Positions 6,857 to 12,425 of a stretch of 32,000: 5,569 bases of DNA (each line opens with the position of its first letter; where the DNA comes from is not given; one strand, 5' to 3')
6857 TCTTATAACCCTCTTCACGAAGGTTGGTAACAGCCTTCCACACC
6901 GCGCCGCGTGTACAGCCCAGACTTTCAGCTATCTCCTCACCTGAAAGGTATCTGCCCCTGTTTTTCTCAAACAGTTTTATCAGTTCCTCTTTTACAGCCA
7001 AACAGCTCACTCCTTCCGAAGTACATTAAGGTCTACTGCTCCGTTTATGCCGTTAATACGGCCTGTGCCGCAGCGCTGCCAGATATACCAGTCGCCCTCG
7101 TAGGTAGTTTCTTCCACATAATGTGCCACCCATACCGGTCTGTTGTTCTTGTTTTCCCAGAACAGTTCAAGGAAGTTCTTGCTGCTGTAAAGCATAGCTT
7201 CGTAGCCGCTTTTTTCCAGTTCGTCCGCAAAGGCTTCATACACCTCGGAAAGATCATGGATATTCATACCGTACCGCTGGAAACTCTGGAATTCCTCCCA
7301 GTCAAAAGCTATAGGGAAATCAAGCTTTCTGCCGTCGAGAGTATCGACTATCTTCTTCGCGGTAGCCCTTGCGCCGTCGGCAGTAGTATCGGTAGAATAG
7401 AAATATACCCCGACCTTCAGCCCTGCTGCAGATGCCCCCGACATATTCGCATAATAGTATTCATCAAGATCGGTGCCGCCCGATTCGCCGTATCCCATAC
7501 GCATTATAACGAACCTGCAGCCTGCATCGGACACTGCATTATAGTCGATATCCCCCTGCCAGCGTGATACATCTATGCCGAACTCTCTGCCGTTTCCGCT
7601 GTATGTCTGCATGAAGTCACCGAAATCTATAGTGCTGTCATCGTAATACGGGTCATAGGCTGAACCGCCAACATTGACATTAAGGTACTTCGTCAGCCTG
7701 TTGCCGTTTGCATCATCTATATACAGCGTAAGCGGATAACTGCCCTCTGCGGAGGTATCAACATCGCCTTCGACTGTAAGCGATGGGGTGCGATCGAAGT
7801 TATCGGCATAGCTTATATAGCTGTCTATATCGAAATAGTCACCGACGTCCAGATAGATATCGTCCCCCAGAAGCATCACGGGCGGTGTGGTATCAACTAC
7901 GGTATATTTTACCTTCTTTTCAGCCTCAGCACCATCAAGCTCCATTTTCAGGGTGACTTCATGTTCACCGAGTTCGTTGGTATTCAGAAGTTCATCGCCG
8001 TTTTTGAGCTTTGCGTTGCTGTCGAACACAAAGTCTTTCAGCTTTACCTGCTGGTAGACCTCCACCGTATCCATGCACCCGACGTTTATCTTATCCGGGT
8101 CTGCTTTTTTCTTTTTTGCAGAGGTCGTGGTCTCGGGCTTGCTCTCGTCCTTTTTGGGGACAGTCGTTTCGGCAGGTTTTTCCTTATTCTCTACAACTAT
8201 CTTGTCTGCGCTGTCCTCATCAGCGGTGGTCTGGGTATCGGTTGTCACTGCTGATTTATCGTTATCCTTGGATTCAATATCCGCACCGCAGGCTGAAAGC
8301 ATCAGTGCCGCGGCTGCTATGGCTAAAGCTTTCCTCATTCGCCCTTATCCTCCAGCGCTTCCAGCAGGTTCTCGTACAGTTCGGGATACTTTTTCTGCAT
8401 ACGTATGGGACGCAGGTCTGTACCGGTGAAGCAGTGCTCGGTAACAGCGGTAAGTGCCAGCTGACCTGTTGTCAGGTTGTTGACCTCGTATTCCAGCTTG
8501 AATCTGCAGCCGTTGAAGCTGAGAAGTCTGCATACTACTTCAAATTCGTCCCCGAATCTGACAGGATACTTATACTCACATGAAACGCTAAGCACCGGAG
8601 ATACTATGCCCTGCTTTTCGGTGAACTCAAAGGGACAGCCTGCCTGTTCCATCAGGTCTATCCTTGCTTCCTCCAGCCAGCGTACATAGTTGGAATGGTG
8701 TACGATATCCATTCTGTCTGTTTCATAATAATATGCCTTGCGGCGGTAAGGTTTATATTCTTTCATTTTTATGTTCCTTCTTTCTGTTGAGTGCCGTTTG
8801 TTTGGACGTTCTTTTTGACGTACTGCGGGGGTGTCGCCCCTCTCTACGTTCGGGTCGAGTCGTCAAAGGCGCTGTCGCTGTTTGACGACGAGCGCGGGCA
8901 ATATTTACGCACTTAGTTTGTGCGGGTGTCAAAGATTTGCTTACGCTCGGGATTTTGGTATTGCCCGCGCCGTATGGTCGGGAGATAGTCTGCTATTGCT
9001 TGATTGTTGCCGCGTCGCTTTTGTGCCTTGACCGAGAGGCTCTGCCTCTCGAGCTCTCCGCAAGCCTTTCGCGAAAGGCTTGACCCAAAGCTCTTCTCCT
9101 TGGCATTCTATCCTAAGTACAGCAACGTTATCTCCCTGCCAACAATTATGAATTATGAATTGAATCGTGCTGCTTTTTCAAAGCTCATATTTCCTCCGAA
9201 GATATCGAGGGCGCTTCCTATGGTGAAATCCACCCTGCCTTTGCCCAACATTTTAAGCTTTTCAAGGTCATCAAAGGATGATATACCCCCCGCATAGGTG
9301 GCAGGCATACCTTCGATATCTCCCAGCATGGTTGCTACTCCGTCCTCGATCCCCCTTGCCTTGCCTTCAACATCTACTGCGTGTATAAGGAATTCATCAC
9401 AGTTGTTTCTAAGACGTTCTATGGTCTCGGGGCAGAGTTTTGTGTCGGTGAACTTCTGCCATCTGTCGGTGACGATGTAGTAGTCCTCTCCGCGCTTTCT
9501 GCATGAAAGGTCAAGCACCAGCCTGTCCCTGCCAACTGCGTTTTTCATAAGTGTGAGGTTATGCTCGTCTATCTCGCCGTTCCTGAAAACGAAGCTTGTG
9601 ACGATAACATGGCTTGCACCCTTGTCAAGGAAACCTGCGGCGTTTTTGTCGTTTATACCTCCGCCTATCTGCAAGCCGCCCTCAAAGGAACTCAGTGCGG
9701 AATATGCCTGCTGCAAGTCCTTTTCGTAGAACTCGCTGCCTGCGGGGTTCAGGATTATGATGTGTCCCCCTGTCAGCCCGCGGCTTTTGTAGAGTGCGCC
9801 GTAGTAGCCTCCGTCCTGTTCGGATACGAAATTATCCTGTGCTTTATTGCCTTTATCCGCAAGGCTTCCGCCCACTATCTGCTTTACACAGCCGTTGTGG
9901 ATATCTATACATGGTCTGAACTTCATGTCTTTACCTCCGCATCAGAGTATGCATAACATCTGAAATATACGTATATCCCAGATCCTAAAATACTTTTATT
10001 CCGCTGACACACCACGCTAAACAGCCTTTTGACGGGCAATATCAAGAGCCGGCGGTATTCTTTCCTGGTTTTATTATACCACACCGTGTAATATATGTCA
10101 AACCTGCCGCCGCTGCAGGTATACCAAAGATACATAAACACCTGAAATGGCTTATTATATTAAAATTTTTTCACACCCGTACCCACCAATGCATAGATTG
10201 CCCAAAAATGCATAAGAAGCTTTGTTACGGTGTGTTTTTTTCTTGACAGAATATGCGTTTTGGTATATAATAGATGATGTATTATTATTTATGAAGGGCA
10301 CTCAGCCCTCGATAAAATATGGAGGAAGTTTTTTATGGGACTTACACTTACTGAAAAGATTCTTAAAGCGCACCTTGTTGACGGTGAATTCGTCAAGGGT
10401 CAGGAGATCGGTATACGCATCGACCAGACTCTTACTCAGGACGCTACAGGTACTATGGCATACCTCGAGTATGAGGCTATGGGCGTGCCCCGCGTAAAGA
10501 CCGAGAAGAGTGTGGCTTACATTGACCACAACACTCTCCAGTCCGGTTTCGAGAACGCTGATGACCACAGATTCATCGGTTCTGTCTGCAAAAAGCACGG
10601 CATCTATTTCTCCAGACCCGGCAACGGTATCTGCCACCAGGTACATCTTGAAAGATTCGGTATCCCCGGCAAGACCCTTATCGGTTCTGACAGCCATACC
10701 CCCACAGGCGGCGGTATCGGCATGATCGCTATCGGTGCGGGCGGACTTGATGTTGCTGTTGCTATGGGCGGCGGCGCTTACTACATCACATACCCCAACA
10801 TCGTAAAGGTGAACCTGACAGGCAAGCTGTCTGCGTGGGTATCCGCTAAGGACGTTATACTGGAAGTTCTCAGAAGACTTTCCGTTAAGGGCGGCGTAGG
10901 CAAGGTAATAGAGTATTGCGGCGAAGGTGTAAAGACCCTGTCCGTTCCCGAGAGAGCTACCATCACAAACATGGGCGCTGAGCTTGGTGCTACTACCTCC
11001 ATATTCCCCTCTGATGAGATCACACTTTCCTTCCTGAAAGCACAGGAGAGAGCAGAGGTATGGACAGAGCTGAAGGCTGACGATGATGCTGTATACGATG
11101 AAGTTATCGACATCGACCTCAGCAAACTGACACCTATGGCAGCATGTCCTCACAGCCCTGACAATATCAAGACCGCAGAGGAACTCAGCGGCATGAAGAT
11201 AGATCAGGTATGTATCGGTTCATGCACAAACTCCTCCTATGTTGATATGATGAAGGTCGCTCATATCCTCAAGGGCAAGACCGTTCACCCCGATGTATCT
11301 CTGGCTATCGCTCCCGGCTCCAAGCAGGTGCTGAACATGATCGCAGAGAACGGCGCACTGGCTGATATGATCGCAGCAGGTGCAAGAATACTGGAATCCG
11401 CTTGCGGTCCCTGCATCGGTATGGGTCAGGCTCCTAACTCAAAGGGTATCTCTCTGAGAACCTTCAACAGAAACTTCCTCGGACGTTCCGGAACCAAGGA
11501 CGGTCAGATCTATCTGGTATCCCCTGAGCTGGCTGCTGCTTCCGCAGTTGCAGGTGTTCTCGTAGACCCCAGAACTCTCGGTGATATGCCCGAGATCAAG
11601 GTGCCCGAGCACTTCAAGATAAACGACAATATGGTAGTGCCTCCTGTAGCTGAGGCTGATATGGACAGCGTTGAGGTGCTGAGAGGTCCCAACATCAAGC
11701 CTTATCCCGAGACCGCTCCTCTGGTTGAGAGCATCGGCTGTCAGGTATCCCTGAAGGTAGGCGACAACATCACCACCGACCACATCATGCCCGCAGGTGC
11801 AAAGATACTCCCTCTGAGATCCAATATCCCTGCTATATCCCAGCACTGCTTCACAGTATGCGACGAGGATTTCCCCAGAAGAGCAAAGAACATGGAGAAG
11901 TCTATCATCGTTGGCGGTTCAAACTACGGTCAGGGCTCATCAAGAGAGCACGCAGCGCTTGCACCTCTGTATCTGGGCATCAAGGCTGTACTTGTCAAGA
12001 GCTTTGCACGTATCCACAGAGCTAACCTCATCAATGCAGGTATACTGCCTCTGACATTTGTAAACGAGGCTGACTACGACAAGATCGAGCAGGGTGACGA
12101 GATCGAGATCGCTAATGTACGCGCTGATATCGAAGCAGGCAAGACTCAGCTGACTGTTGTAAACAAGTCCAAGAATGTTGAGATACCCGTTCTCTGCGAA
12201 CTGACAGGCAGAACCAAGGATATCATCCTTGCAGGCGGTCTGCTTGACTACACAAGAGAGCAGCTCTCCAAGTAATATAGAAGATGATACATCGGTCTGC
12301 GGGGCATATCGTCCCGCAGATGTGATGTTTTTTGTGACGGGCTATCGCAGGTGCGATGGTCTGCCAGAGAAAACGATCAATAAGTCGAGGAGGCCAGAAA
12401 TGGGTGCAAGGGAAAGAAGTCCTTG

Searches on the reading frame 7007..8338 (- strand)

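Call 13: search_protein_families(library=pfam, proteins=[window:7007-8338:-])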
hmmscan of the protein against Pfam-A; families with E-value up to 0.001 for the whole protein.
window:7007-8338:- (443 aa): 2 families
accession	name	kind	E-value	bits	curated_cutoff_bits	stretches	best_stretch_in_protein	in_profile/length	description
PF01183.26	Glyco_hydro_25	-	7.7e-29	101.7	27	1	255-431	1-180/180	Glycosyl hydrolases family 25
PF16403.11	Bact_surface_Ig-like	-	4.4e-06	27.1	27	1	159-223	7-71/71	Bacterial surface protein, Ig-like domain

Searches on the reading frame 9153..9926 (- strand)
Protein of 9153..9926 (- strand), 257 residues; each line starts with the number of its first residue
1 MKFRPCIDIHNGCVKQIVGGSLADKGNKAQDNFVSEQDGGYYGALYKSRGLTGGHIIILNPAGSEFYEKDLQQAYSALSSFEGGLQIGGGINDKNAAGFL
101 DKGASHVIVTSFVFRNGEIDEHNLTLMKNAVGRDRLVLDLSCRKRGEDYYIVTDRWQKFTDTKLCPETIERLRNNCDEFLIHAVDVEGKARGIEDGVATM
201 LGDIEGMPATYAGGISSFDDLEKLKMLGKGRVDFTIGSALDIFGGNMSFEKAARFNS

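Call 13: search_protein_families(library=pfam, proteins=[window:9153-9926:-])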
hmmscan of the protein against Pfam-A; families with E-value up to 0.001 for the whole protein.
window:9153-9926:- (257 aa): 1 family
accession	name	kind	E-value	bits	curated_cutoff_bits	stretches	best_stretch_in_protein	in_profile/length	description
PF00977.27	His_biosynth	-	4.1e-22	79.2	23.6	1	5-240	4-222/228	Histidine biosynthesis protein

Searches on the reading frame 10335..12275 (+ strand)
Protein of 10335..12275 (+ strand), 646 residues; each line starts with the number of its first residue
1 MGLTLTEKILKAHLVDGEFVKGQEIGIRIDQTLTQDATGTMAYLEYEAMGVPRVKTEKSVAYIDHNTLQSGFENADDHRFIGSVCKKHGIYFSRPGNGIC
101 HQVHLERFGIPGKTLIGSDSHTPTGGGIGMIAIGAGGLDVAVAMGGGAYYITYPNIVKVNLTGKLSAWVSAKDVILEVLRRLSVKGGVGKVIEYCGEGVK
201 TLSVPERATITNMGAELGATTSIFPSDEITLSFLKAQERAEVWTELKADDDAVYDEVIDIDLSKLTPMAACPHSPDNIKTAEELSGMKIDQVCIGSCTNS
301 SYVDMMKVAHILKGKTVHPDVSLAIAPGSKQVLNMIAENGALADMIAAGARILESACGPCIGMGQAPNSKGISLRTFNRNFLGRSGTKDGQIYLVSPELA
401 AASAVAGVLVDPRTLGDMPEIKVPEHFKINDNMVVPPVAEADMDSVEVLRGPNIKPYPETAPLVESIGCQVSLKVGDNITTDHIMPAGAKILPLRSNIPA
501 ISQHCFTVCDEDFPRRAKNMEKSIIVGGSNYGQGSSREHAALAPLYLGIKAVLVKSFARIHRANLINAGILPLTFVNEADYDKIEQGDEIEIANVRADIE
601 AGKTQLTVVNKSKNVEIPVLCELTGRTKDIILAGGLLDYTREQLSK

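Call 13: search_protein_families(library=pfam, proteins=[window:10335-12275:+])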
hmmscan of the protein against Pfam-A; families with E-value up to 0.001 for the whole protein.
window:10335-12275:+ (646 aa): 3 families
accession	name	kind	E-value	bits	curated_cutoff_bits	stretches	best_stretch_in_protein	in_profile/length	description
PF00330.25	Aconitase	-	3.9e-115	385.9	28.7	2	7-277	1-299/463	Aconitase family (aconitate hydratase)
PF00694.25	Aconitase_C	-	5e-24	85.6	22.8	1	518-577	70-130/131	Aconitase C-terminal domain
PF04412.18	AcnX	-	0.00029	20.1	31.5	1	282-357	281-357/400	Aconitase X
